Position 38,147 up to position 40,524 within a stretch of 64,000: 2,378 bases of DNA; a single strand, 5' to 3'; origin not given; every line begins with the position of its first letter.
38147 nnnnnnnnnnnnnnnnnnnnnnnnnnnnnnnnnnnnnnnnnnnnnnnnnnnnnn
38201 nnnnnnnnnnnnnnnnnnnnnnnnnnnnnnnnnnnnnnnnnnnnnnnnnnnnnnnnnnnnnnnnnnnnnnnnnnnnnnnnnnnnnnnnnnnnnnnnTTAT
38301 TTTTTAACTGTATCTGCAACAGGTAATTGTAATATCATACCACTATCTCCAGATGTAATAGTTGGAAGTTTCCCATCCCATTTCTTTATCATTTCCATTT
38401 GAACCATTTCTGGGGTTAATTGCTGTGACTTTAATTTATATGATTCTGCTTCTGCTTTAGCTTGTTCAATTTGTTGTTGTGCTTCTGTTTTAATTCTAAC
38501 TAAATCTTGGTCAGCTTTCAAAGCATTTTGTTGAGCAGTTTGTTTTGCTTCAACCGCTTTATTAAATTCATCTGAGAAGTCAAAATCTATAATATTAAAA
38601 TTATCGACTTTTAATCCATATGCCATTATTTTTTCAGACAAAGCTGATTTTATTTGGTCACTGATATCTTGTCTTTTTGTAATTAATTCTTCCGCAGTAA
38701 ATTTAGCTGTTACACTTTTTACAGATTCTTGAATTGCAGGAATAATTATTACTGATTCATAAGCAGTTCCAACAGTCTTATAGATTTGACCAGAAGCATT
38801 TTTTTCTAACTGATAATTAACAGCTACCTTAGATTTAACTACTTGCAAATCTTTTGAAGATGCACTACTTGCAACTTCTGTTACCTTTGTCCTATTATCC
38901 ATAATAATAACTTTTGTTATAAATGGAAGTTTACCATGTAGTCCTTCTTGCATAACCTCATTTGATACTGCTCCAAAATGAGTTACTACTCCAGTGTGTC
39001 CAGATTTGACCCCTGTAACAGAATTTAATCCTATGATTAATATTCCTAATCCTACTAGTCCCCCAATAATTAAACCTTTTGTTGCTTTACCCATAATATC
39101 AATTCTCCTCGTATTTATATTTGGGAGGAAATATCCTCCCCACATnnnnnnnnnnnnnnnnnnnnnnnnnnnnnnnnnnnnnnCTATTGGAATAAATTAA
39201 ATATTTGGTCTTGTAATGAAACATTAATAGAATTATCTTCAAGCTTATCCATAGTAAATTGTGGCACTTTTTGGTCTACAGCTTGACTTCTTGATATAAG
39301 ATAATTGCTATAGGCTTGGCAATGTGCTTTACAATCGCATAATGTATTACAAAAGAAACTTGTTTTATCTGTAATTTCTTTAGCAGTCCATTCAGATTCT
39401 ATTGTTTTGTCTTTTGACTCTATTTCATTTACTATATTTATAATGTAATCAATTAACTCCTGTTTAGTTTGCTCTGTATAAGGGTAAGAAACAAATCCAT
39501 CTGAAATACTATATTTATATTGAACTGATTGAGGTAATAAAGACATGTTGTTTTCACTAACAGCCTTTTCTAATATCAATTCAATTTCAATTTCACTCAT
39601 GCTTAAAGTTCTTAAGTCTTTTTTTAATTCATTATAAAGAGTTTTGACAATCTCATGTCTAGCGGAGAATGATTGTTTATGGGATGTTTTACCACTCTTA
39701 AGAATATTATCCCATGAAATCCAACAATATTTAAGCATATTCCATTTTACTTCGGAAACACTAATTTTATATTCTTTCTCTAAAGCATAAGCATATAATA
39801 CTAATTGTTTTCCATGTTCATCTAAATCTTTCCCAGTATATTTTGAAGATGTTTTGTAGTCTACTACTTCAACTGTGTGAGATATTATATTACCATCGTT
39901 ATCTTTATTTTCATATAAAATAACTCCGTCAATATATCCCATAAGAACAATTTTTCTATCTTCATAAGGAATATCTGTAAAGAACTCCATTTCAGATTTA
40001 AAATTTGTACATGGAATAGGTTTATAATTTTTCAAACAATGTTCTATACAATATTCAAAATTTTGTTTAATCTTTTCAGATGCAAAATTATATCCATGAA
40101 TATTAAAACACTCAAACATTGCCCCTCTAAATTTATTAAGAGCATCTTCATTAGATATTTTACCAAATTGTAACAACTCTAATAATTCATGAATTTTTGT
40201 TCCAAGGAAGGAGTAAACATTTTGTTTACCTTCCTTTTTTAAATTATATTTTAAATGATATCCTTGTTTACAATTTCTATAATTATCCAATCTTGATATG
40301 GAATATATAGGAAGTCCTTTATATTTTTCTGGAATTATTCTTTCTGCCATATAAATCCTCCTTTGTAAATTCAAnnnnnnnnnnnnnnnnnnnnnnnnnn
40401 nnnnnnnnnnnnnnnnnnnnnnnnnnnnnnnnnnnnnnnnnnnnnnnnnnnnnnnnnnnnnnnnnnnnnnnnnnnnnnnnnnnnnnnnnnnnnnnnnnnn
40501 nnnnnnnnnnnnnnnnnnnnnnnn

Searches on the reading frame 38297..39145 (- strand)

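Call 91: search_protein_families(library=pfam, max_evalue=0.00001, proteins=[window:38297-39145:-])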
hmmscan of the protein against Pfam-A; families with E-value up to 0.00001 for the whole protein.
window:38297-39145:- (282 aa): 1 family
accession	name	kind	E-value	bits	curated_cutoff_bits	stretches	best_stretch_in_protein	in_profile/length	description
PF01145.31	Band_7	-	2.7e-33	115.9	23.6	1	46-233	3-176/176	SPFH domain / Band 7 family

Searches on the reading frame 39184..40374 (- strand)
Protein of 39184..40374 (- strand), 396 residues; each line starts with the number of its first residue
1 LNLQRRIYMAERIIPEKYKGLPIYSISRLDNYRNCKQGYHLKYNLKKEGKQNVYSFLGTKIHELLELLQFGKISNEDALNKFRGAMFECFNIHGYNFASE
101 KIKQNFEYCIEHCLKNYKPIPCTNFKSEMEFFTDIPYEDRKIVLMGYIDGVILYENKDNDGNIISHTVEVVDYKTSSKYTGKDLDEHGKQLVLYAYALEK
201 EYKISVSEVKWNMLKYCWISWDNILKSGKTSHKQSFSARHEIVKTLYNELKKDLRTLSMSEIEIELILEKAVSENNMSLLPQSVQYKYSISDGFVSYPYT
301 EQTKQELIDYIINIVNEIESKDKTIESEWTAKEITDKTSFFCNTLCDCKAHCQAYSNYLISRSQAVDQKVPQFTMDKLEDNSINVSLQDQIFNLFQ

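Call 91: search_protein_families(library=pfam, max_evalue=0.00001, proteins=[window:39184-40374:-])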
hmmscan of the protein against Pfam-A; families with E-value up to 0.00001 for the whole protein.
window:39184-40374:- (396 aa): 1 family
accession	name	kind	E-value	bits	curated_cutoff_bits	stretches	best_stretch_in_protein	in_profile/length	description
PF12705.13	PDDEXK_1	-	1.8e-13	51.5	22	1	25-352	3-246/247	PD-(D/E)XK nuclease superfamily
